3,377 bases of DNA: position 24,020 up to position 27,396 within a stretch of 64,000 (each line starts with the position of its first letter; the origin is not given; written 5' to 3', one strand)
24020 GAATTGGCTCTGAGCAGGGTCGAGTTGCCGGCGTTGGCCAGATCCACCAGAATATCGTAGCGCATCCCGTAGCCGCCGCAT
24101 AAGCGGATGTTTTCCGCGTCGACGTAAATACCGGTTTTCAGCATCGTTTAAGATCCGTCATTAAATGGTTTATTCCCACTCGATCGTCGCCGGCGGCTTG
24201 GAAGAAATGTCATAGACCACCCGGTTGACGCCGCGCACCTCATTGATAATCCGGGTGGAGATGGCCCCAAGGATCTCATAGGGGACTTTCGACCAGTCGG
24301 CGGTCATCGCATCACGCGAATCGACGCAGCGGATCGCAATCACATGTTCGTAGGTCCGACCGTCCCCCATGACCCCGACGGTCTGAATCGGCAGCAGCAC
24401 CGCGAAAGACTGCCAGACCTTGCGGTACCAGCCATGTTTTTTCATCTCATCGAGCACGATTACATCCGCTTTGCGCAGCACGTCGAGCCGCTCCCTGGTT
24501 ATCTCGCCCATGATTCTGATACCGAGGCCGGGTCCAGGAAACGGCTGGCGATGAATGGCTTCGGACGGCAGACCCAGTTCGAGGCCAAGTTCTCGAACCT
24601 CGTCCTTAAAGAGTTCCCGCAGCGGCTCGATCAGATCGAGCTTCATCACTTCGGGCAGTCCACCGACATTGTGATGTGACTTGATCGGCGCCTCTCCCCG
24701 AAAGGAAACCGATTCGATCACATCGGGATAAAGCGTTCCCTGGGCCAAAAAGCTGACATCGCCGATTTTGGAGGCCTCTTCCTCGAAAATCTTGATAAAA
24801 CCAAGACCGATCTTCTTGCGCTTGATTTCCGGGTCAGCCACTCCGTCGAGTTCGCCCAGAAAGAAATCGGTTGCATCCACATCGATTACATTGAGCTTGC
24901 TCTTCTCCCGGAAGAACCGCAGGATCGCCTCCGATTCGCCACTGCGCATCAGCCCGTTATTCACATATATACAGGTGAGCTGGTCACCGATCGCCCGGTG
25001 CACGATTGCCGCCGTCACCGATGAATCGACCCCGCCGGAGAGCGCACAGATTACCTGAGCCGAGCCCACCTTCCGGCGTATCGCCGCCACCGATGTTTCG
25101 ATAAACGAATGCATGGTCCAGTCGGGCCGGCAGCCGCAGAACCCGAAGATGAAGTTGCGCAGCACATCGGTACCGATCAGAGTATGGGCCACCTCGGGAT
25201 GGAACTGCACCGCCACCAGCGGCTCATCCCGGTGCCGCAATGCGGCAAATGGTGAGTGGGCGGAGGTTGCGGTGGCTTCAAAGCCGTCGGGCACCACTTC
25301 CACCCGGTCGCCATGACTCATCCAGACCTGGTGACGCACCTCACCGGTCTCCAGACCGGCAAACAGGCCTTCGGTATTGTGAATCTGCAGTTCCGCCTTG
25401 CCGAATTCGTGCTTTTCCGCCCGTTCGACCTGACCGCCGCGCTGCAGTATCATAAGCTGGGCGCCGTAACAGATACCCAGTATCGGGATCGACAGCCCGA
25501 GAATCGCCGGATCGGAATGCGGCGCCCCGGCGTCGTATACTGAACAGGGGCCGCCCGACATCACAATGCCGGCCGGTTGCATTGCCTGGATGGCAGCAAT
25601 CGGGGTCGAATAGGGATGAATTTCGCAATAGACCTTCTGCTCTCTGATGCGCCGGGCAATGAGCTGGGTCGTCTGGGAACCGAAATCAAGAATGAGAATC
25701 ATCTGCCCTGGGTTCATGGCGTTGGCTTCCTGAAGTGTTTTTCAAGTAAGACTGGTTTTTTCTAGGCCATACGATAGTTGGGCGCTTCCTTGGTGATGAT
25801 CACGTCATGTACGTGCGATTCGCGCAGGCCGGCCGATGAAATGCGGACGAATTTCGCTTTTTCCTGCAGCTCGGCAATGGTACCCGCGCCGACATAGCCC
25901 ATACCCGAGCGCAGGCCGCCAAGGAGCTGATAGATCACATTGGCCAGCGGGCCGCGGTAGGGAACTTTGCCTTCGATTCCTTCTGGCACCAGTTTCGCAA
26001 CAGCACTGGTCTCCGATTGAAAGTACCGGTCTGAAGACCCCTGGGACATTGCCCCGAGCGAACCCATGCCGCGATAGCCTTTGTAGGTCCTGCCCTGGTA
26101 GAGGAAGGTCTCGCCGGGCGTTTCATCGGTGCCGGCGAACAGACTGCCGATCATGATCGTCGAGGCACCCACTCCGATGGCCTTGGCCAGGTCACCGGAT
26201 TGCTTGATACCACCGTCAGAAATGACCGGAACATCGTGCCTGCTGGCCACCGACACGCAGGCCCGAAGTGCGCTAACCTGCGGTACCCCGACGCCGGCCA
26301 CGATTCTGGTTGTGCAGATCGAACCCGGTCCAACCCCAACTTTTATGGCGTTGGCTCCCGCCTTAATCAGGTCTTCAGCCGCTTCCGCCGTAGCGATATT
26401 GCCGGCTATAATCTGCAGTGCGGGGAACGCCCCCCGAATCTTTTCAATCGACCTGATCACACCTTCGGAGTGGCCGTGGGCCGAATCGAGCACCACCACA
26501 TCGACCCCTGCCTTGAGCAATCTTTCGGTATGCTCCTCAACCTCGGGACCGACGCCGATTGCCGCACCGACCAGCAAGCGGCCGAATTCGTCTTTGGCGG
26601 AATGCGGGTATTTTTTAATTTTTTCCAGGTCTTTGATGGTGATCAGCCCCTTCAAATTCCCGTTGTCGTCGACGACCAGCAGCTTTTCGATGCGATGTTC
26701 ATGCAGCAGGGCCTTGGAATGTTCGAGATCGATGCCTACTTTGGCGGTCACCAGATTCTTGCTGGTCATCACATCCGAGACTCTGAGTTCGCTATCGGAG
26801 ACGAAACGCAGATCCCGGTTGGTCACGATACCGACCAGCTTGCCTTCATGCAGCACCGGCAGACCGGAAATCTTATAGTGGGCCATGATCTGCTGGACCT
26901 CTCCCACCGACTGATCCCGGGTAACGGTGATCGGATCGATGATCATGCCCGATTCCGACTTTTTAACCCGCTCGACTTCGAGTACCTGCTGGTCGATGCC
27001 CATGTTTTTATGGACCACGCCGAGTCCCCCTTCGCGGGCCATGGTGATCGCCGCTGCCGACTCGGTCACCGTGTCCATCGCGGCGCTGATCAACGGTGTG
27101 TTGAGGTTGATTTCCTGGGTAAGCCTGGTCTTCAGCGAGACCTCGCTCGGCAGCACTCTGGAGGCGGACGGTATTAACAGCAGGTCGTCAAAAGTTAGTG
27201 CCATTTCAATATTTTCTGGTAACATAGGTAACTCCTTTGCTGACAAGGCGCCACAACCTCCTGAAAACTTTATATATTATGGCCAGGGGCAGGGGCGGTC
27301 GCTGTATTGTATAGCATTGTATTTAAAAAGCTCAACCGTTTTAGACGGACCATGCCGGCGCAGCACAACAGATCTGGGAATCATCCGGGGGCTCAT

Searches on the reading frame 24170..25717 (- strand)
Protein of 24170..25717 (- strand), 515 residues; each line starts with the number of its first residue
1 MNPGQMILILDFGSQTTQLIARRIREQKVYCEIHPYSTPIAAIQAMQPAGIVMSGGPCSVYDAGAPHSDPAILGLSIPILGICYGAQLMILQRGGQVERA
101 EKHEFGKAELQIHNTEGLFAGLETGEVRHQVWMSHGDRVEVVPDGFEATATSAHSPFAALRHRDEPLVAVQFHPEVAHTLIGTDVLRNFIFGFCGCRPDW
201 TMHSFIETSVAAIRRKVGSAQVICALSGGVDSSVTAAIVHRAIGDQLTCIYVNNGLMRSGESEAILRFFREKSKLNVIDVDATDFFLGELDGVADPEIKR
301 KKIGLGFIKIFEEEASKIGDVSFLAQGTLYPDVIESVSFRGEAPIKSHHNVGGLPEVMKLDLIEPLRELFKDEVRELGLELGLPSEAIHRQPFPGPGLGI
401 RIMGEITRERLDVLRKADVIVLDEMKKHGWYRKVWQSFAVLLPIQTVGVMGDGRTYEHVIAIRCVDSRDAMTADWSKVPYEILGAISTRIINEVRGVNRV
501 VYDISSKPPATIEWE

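Call 66: search_protein_families(library=pfam, proteins=[window:24170-25717:-], max_evalue=0.00001)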
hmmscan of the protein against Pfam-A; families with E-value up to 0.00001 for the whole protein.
window:24170-25717:- (515 aa): 4 families
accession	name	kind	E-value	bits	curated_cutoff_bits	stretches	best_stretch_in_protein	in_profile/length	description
PF00958.27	GMP_synt_C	-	9.4e-46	154.2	27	1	423-514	1-92/92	GMP synthase C terminal domain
PF00117.34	GATase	-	7e-45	153.5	22.8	1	8-191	1-188/190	Glutamine amidotransferase class-I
PF02540.23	NAD_synthase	-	1.6e-08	34.4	21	0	214-251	13-51/242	NAD synthase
PF07722.19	Peptidase_C26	-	2.2e-08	34.6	20.5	1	73-175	102-219/219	Peptidase C26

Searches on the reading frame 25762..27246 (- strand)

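Call 66: search_protein_families(library=pfam, proteins=[window:25762-27246:-], max_evalue=0.00001)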
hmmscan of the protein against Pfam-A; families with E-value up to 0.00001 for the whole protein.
window:25762-27246:- (494 aa): 3 families
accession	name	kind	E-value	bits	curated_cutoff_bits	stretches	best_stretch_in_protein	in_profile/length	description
PF00478.31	IMPDH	-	5.4e-159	529.2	25.6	1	16-480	1-345/345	IMP dehydrogenase / GMP reductase domain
PF00571.33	CBS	-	2.3e-22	79.5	24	2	101-147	5-52/57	CBS domain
PF03060.21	NMO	-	8.3e-11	42.3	28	1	215-379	81-234/331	Nitronate monooxygenase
